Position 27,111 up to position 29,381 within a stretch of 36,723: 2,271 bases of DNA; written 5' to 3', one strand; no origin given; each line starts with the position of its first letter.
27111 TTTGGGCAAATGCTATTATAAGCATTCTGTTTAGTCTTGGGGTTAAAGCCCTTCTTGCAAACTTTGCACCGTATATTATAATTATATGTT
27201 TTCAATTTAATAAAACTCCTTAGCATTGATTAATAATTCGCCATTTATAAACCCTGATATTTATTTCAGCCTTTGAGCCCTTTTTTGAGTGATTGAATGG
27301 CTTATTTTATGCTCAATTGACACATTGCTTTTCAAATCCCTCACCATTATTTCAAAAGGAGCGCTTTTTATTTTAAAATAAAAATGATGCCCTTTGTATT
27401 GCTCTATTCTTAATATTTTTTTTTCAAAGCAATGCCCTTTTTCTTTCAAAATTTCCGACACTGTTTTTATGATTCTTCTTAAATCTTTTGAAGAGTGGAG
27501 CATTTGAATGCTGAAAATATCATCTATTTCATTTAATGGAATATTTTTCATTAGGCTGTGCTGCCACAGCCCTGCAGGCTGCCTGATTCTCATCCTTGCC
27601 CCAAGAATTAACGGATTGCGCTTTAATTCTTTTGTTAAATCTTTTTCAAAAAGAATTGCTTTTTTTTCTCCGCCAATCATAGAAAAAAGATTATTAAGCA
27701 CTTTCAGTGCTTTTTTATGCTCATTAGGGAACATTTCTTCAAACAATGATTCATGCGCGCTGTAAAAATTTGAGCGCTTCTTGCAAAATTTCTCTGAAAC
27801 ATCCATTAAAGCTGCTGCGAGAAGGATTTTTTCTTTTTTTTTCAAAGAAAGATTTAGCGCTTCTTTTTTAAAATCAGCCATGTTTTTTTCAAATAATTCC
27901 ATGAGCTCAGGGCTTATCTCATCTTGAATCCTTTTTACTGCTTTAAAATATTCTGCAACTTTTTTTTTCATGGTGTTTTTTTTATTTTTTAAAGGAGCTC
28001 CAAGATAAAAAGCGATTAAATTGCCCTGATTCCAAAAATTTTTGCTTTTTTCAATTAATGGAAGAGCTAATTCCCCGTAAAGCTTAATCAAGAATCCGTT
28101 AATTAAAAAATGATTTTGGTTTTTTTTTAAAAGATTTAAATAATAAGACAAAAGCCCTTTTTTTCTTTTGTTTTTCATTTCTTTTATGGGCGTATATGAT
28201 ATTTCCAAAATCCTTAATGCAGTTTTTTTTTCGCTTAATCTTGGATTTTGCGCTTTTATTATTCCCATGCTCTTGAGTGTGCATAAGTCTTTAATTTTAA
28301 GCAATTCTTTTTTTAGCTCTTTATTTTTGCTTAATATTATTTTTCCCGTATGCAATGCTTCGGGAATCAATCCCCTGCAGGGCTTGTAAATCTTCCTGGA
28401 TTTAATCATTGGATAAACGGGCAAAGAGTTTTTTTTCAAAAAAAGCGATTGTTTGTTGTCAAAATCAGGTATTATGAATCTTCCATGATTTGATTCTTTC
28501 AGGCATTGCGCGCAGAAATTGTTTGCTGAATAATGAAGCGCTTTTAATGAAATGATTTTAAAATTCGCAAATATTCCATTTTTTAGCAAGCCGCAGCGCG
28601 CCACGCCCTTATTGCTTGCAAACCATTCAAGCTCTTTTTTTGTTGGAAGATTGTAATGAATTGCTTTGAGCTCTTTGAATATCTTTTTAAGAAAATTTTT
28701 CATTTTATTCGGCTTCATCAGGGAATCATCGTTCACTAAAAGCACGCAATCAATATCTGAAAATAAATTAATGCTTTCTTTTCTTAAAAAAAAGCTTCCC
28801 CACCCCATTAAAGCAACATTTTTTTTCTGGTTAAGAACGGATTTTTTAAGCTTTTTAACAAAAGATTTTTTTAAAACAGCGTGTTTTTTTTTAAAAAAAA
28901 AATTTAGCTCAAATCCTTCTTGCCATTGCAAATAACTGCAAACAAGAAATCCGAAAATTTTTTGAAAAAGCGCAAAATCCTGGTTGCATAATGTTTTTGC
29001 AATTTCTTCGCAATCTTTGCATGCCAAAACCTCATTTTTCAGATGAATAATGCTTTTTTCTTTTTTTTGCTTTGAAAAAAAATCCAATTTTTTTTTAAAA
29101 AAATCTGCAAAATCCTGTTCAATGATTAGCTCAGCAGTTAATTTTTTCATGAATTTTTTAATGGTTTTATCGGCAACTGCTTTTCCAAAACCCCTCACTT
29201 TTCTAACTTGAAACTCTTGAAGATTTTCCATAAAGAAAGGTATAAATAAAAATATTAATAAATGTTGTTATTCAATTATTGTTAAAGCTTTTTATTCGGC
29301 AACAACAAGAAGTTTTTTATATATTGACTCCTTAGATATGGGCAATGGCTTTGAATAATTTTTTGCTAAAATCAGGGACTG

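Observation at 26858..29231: Uncharacterised module: 656-aa double nucleotidyltransferase-fold protein plus two Zn-finger microproteins, ended by a T10 terminator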

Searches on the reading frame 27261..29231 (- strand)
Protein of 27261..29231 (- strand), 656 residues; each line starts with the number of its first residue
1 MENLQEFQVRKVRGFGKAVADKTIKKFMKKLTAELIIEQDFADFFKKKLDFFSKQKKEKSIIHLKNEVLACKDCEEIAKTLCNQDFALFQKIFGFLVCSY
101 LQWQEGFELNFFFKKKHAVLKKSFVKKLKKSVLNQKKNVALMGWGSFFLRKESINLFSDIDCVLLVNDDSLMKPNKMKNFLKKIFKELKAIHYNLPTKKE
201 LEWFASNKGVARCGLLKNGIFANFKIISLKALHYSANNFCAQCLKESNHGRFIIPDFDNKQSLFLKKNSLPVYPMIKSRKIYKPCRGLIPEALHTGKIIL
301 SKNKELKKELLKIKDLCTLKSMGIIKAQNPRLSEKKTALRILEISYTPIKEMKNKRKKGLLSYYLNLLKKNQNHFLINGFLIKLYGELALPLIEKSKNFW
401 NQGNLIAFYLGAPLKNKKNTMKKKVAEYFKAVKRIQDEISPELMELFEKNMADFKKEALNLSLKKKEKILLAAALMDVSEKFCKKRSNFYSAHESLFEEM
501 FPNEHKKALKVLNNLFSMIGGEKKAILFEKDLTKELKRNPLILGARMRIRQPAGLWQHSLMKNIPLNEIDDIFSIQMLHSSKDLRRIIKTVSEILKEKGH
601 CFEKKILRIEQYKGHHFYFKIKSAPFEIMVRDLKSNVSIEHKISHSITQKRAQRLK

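Call 3: search_protein_families(library=pfam, proteins=[window:27261-29231:-], max_evalue=1)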
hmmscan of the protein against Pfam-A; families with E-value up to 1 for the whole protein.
window:27261-29231:- (656 aa): 7 families
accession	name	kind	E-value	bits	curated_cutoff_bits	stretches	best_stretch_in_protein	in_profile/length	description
PF04607.23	RelA_SpoT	-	0.0023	18.6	27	1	548-651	2-110/113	Region found in RelA / SpoT proteins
PF08241.18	Methyltransf_11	-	0.022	15.9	21.2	1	557-602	47-94/95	Methyltransferase domain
PF01291.22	LIF_OSM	-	0.035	14.7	23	1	414-519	6-110/162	LIF / OSM family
PF18192.6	DNTTIP1_dimer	-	0.039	14.8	26.1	1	435-463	10-39/69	DNTTIP1 dimerisation domain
PF22600.2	MTPAP-like_central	-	0.053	14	27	1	115-190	16-89/139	Poly(A) RNA polymerase, mitochondrial-like, central palm domain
PF11798.14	IMS_HHH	-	0.13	13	24.4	1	1-26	5-29/32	IMS family HHH motif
PF13489.12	Methyltransf_23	-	0.16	12.1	27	1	568-602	81-115/164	Methyltransferase domain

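Call 4: search_protein_families(library=ncbifam, proteins=[window:27261-29231:-], max_evalue=1)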
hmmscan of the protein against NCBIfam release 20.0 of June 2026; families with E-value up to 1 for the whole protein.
window:27261-29231:- (656 aa): 2 families
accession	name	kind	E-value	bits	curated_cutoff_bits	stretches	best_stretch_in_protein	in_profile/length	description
NF010643.0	PRK14040.1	subfamily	0.027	13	892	1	420-500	386-466/595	oxaloacetate decarboxylase subunit alpha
TIGR01108.1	oadA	equivalog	0.06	11.8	756.5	1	416-506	375-460/582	sodium-extruding oxaloacetate decarboxylase subunit alpha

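Call 6: find_homologous_proteins(query=window:27261-29231:-, max_evalue=0.001)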
Query window:27261-29231:- (656 aa): 3 proteins with E <= 0.001 among 8000 candidates.
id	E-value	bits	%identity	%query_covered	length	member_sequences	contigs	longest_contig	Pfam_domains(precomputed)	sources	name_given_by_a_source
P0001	0.0e+0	1432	100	100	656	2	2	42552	-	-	-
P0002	9.8e-159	548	43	96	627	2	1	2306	-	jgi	jgi:hypothetical protein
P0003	2.5e-137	477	45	84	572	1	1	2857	-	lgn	-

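Call 7: search_solved_structures(query=window:27261-29231:-, max_evalue=10, show_alignments=3)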
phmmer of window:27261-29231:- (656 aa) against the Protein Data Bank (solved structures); distinct sequences matched with E-value up to 10: 2.
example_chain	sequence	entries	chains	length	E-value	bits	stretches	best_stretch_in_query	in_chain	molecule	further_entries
1h6q_A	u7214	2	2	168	0.26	13.2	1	403-459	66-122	TRANSLATIONALLY CONTROLLED TUMOR PROTEIN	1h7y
9c2h_B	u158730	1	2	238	2.7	9.8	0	236-270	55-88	Antibody Fab NP3-B4 Heavy Chain (variable region)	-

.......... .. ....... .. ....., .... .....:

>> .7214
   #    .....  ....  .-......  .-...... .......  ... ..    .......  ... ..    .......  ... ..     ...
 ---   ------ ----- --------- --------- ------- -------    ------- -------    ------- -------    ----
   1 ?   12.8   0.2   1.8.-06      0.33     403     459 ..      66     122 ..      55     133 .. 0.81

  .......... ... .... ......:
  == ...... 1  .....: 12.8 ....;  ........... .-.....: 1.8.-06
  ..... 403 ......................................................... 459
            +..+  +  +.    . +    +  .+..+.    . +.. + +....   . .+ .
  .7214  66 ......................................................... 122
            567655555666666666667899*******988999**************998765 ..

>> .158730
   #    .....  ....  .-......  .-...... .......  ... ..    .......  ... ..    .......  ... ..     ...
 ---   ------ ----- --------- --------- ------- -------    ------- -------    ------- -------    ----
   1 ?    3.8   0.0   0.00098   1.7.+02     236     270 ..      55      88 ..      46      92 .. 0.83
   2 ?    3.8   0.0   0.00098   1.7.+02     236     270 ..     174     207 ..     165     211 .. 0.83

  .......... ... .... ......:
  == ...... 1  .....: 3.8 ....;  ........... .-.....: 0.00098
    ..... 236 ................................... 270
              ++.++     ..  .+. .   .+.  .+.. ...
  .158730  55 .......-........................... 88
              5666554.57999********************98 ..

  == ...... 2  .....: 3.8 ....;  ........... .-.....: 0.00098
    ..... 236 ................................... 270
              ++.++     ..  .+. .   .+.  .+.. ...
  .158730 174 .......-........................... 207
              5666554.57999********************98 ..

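Call 15: find_encoding_contigs(protein=P0002, flank=10000)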
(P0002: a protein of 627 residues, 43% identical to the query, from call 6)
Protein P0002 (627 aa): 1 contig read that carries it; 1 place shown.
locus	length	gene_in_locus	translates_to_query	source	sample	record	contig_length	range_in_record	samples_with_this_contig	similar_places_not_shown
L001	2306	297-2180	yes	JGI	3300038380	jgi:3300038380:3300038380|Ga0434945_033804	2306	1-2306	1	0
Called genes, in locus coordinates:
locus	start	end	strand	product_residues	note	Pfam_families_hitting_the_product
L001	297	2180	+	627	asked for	-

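Call 16: find_encoding_contigs(protein=P0003, flank=10000)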
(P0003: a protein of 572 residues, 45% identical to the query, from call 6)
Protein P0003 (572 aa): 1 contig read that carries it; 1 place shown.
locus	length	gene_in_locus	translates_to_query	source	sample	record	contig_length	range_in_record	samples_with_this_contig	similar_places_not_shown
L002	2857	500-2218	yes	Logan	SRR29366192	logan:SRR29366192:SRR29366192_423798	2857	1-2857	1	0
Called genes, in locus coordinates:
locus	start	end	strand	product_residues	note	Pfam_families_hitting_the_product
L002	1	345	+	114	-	?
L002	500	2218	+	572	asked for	-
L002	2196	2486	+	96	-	-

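Call 17: find_encoding_contigs(protein=window:27261-29231:-, flank=10000)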
Protein window:27261-29231:- (656 aa): 3 contigs read that carry it; 3 places shown.
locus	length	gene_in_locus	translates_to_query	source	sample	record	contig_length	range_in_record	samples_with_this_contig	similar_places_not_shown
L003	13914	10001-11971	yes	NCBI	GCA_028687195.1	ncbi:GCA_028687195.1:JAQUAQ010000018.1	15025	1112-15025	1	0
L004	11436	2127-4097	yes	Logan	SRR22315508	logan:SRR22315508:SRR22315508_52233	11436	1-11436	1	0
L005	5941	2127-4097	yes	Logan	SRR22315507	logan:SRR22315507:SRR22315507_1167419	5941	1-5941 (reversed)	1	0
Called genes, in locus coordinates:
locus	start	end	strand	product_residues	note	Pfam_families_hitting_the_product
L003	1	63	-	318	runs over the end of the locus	PF25816:RamC_N (weak)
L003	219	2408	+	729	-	PF00009:GTP_EFTU, PF22042:EF-G_D2, PF03144:GTP_EFTU_D2, PF14492:EFG_III, PF03764:EFG_IV, PF00679:EFG_C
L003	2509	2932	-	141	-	-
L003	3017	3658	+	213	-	-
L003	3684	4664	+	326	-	PF08068:DKCLD, PF01509:TruB_N, PF21238:Pus10_C (weak), PF16198:TruB_C_2, PF01472:PUA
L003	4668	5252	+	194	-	PF02475:TRM5-TYW2_MTfase (weak), PF05175:MTS, PF10294:Methyltransf_16 (weak), PF03602:Cons_hypoth95 (weak), PF06325:PrmA, PF13847:Methyltransf_31 (weak)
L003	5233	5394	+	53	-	PF03966:Trm112p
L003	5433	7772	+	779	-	-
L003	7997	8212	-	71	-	-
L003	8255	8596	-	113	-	-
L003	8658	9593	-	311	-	PF00382:TFIIB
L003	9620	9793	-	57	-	-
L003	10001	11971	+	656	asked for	-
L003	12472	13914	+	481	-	?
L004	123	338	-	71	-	-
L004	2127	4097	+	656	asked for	-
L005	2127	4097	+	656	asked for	-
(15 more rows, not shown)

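Call 22: search_protein_representatives(alignment_id=A1)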
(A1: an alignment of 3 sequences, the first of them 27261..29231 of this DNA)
Query: 3 sequences, 656 profile positions. Proteins with E-value up to 0.001 (for the whole library): 18; up to 1e-10: 16; up to 1e-30: 11. The best 18 are listed.
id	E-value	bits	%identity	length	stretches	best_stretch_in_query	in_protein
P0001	0.0e+00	1189.5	-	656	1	1-656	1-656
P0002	0.0e+00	1155.7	-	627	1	28-656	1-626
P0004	1.5e-224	763.7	-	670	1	1-655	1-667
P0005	1.6e-142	492.6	-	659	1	1-655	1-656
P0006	5.0e-138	477.8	-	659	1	3-655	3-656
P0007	3.4e-131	455.2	-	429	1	237-655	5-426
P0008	2.5e-122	425.9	-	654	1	1-655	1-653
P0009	2.7e-100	353.1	-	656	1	2-655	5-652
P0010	9.6e-72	258.8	-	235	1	3-232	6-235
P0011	7.4e-58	212.9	-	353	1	12-364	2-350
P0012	7.7e-40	153.3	-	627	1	127-654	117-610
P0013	4.0e-28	114.7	-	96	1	566-656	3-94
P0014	1.0e-26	110.0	-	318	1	377-654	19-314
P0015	2.7e-26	108.6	-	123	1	547-656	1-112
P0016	5.8e-25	104.2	-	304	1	397-646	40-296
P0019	5.1e-05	38.3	-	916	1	462-622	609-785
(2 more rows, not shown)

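Call 24: predict_structure(alignment_id=A1)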
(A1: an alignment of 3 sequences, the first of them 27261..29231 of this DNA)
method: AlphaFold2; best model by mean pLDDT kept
length: 656 residues; sequences in the alignment: 3
mean_pLDDT: 53.0   pTM: 0.43
mean pLDDT of the five models: 53.0, 50.6, 50.1, 48.9, 46.8
residues with pLDDT >= 90: 35; 70-90: 134; 50-70: 137; < 50: 350
segments of 3 or more residues with pLDDT < 50: 1-23, 145-158, 240-290, 325-332, 340-444, 446-448, 463-494, 507-527, 547-574, 599-656
pLDDT, mean of each block of 10 residues (from residue 1): 27 30 59 84 89 73 91 94 78 71 69 63 85 86 54 48 84 89 87 73 74 69 78 63 34 28 27 23 35 63 79 70 49 49 42 38 40 33 29 29 31 30 34 36 45 53 46 45 43 52 50 34 46 66 54 35 34 50 63 59 31 36 37 37 30 31
secondary structure, 60 per line:
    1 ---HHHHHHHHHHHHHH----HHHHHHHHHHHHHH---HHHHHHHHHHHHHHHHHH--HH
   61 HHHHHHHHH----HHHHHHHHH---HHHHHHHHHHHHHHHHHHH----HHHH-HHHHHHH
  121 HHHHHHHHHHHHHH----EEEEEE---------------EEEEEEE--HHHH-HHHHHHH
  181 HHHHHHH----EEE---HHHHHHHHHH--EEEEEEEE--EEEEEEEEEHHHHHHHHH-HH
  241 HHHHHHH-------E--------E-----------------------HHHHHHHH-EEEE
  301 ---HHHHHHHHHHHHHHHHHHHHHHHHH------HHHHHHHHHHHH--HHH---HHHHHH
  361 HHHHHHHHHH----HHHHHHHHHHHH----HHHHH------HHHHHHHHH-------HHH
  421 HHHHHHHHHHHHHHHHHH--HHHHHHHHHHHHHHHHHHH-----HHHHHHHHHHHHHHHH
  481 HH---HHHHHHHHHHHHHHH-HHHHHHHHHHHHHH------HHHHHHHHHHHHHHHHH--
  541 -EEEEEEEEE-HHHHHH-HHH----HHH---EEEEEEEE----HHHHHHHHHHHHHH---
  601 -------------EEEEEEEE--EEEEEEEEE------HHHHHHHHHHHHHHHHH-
elements in order (helices of 4 or more, strands of 3 or more residues): H4-17 H22-35 H39-56 H59-69 H74-82 H86-104 H109-112 H114-134 E139-144 E160-166 H169-172 H174-187 E192-194 H198-207 E210-217 E220-228 H229-237 H239-247 H288-295 E297-300 H304-328 H335-346 H355-370 H375-386 H391-395 H402-410 H418-438 H441-459 H465-482 H486-500 H502-515 H522-538 E542-550 H552-557 E572-579 H584-597 E614-621 E624-632 H639-655

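Call 26: search_solved_structures(query=A2, max_evalue=10, show_alignments=5)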
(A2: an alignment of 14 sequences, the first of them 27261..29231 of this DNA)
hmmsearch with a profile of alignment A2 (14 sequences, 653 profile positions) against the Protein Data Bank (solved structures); distinct sequences matched with E-value up to 10: 6.
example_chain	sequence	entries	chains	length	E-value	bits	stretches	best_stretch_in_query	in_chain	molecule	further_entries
6ygh_E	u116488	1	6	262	0.18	13.7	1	433-493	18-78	Capsid protein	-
3v53_A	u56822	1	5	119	0.25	13.2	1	17-92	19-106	RNA-binding protein 25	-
6ygi_E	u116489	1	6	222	0.33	12.8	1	433-489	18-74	Capsid protein,Capsid protein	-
4uqm_A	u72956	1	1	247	0.51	12.2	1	118-150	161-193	URACIL-DNA GLYCOSYLASE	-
2boo_A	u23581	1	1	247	0.62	11.9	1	118-150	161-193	URACIL-DNA GLYCOSYLASE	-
3ufm_A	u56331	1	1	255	0.64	11.8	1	118-150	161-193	Uracil-DNA glycosylase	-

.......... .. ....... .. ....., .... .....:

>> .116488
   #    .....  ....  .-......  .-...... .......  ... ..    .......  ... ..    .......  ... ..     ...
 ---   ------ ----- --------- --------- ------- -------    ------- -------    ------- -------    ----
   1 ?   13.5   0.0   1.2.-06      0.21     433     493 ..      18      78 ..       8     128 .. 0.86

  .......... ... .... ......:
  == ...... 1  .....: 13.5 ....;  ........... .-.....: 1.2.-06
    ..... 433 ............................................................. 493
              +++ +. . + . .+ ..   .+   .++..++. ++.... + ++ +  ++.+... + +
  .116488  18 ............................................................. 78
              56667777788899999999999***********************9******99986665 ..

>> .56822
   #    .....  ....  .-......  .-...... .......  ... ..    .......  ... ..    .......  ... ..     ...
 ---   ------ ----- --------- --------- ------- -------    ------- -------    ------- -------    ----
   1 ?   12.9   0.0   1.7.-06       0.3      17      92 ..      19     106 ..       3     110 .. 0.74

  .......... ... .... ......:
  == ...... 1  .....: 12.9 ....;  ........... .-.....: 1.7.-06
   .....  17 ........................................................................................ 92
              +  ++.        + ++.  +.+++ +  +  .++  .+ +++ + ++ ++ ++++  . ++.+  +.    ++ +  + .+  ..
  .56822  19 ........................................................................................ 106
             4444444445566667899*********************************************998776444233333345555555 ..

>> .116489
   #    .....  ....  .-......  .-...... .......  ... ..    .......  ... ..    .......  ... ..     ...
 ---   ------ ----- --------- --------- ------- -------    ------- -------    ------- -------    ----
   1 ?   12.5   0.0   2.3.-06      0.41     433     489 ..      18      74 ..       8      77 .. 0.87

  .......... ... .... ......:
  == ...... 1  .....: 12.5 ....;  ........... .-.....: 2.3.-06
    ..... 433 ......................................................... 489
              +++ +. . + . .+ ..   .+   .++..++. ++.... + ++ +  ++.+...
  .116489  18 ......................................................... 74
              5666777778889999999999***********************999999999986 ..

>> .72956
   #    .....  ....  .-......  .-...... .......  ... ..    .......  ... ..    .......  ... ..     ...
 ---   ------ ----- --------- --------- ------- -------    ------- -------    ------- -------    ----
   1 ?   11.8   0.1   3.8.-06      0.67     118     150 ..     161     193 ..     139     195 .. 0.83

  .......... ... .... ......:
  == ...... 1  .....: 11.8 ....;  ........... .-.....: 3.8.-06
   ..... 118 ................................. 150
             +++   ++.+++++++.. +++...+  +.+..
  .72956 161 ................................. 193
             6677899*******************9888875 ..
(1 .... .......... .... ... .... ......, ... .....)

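Call 27: search_protein_families(library=pfam, alignment_id=A2, max_evalue=0.1)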
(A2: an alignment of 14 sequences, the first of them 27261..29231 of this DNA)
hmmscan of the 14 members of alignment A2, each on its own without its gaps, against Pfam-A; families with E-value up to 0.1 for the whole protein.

A. member 1, window:27261-29231:- (656 aa): 5 families
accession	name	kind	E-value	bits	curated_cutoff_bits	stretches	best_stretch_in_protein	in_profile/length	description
PF04607.23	RelA_SpoT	-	0.0023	18.6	27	1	548-651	2-110/113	Region found in RelA / SpoT proteins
PF08241.18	Methyltransf_11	-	0.022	15.9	21.2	1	557-602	47-94/95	Methyltransferase domain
PF01291.22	LIF_OSM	-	0.035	14.7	23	0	414-519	6-110/162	LIF / OSM family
PF18192.6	DNTTIP1_dimer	-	0.039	14.8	26.1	0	435-463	10-39/69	DNTTIP1 dimerisation domain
PF22600.2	MTPAP-like_central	-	0.053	14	27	0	115-190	16-89/139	Poly(A) RNA polymerase, mitochondrial-like, central palm domain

B. families by the number of members that match (of 14 scanned): 13 families
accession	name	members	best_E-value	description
PF04607.23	RelA_SpoT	9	0.00031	Region found in RelA / SpoT proteins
PF22600.2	MTPAP-like_central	3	8.9e-05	Poly(A) RNA polymerase, mitochondrial-like, central palm domain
PF01909.29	NTP_transf_2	2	0.021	Nucleotidyltransferase domain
PF04983.23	RNA_pol_Rpb1_3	1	0.00036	RNA polymerase Rpb1, domain 3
PF18765.7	Polbeta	1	0.00036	Polymerase beta, Nucleotidyltransferase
PF07984.18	NTP_transf_7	1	0.0045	Nucleotidyltransferase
PF08241.18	Methyltransf_11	1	0.022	Methyltransferase domain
PF03040.20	CemA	1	0.022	CemA family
PF04275.20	P-mevalo_kinase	1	0.03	Phosphomevalonate kinase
PF01291.22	LIF_OSM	1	0.035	LIF / OSM family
PF18192.6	DNTTIP1_dimer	1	0.039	DNTTIP1 dimerisation domain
PF14045.11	YIEGIA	1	0.078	YIEGIA protein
PF11473.13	B2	1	0.081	RNA binding protein B2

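Call 28: find_homologous_proteins(query=A2, max_evalue=0.001)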
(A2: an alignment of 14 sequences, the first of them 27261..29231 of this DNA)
Query A2 (14 sequences) (656 aa, profile of the alignment): 3 proteins with E <= 0.001 among 8000 candidates.
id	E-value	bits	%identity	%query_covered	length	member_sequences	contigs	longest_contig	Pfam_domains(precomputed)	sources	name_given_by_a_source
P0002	4.6e-253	860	43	96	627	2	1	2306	-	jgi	jgi:hypothetical protein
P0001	2.1e-247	841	100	100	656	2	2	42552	-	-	-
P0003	2.2e-172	593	45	84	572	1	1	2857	-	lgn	-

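Call 31: find_encoding_contigs(protein=P0004, flank=6000, max_places=3)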
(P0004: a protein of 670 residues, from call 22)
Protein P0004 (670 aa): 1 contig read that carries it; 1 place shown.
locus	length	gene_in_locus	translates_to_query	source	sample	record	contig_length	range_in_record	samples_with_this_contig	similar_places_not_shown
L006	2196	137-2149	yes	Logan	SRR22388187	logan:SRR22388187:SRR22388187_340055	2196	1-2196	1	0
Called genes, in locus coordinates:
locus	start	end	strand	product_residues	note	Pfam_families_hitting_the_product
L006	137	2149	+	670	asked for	-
